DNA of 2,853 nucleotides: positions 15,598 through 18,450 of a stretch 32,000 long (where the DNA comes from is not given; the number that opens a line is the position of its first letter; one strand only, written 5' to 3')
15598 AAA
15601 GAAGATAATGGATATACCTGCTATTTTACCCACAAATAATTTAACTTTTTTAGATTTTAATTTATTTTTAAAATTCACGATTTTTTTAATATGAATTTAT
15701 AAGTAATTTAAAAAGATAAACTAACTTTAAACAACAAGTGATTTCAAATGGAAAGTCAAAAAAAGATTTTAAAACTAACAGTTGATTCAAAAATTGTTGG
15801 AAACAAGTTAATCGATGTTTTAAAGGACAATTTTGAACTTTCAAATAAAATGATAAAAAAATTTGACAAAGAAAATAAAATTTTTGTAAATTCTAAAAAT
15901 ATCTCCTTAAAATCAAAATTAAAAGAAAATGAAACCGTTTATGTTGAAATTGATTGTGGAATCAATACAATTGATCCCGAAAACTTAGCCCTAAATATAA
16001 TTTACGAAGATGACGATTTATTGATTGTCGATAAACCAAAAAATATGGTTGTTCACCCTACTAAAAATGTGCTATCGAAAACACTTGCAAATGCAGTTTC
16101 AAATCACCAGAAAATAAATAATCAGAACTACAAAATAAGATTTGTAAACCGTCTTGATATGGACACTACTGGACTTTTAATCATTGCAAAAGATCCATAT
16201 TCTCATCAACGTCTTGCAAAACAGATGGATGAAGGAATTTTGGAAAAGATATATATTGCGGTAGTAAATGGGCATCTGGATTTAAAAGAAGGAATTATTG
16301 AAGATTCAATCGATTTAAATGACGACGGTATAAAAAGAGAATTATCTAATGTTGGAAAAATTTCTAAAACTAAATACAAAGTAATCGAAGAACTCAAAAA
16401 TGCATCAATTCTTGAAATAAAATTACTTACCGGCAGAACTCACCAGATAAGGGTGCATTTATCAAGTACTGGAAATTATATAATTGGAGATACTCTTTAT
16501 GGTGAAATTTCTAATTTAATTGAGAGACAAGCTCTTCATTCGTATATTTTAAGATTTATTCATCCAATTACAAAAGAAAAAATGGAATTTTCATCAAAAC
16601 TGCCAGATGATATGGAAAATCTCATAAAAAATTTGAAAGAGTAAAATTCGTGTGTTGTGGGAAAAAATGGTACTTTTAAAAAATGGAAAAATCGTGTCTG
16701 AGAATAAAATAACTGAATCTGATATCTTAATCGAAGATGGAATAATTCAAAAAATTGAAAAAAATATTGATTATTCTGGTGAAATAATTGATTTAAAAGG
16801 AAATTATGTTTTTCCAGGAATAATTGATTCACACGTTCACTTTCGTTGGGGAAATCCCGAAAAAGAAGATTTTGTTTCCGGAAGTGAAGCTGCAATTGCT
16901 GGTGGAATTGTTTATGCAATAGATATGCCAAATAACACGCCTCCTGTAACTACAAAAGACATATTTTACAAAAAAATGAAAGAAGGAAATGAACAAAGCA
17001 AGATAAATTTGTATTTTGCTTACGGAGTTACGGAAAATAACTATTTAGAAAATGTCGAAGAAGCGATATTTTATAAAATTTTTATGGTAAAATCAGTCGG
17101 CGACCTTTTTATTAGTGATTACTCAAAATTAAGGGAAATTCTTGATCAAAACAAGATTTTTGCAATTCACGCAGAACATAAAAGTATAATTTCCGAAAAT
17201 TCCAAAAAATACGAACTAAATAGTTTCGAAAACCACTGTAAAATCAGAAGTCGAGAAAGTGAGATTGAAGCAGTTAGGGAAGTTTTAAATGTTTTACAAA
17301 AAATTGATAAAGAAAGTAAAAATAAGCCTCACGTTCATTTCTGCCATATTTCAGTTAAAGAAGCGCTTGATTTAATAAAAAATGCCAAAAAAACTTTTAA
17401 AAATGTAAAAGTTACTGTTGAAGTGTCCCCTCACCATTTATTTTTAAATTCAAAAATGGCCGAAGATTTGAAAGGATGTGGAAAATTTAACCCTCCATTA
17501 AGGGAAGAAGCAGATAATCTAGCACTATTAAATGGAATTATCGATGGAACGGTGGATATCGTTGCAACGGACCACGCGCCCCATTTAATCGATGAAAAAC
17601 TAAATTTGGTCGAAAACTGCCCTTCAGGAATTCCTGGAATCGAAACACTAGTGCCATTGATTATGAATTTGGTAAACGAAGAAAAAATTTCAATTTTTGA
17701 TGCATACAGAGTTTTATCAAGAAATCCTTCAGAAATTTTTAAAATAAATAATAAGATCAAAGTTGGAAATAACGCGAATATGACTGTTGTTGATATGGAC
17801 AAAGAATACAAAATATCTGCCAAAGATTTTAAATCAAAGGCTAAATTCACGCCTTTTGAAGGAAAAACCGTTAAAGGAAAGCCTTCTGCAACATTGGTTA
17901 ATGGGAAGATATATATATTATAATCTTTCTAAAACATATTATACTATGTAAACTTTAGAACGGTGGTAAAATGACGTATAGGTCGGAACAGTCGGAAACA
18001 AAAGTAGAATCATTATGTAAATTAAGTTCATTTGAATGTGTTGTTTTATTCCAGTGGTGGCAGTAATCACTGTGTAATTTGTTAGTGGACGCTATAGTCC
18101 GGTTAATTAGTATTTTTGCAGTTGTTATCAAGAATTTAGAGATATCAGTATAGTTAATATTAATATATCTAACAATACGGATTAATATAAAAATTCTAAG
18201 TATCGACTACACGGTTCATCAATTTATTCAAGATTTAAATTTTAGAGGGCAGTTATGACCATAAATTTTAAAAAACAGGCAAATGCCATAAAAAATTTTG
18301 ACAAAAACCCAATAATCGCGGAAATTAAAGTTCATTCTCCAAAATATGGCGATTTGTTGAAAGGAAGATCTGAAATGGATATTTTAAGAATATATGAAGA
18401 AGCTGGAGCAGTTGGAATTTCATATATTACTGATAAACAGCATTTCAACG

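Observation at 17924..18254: Tandem-Trp leader ORF ahead of an archaeal trpCDEGFBA operon: candidate translation-sensing attenuator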

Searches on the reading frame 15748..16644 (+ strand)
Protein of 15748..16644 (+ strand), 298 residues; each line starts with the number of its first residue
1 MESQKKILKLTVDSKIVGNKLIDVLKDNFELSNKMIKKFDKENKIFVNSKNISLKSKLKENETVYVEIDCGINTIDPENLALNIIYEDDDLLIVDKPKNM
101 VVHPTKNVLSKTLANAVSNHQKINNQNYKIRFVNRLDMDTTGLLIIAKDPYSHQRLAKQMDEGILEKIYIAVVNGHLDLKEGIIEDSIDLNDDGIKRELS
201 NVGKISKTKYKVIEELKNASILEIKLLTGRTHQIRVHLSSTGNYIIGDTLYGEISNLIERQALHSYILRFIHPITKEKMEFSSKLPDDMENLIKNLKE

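Call 7: search_protein_families(library=pfam, proteins=[window:15748-16644:+])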
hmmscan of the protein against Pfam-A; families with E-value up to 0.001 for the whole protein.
window:15748-16644:+ (298 aa): 1 family
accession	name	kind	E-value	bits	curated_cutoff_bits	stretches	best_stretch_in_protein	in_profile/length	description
PF00849.27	PseudoU_synth_2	-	1.2e-32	113.6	26.8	1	90-240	1-152/152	RNA pseudouridylate synthase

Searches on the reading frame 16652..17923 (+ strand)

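Call 7: search_protein_families(library=pfam, proteins=[window:16652-17923:+])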
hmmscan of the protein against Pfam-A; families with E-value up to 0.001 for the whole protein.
window:16652-17923:+ (423 aa): 2 families
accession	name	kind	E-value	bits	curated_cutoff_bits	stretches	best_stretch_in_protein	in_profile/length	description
PF01979.26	Amidohydro_1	-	3.5e-18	66.4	25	1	52-420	1-344/345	Amidohydrolase family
PF07969.17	Amidohydro_3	-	1.5e-08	35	29.7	1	44-66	1-23/472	Amidohydrolase family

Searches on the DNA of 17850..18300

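Call 70: search_rna_families(source=window, start=17850, end=18300, threshold=evalue, max_evalue=10)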
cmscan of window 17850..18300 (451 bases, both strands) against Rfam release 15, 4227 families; matches with E-value up to 10: 4.
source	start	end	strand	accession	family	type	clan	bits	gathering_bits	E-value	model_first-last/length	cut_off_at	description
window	18184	18269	-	RF04327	snoMe28S-A3420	Gene; snRNA; snoRNA; CD-box;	-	19.6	60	9.4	1-98/98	no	Drosophila C/D box small nucleolar RNA snoMe28S-A3420 family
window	18155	18206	+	RF02414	rli60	Gene; sRNA;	-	18.4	60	7.5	1-191/191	no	Listeria sRNA rli60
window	18142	18166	+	RF03630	mir-2818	Gene; miRNA;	-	14.6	90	5.3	17-41/60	no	mir-2818 microRNA precursor family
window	18259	18284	+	RF00522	PreQ1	Cis-reg; riboswitch;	-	13.3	39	5.3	1-45/45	no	PreQ1 (pre queuosine) riboswitch aptamer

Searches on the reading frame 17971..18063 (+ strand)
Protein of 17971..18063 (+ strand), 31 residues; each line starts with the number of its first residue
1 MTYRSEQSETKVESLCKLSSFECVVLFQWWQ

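Call 97: search_protein_families(library=pfam, proteins=[window:17971-18063:+], max_evalue=10)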
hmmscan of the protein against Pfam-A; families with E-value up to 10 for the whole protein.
seq(31 aa): 0 families

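Call 98: search_protein_families(library=ncbifam, proteins=[window:17971-18063:+], max_evalue=10)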
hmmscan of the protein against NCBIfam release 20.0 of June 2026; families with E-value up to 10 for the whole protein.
seq(31 aa): 0 families
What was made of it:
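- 17971..18066 (+): Leader ORF: 31 codons plus TAA, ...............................*. It has no Pfam or NCBIfam family (calls 97, 98).
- Tried and rejected: Nothing (calls 97, 98).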
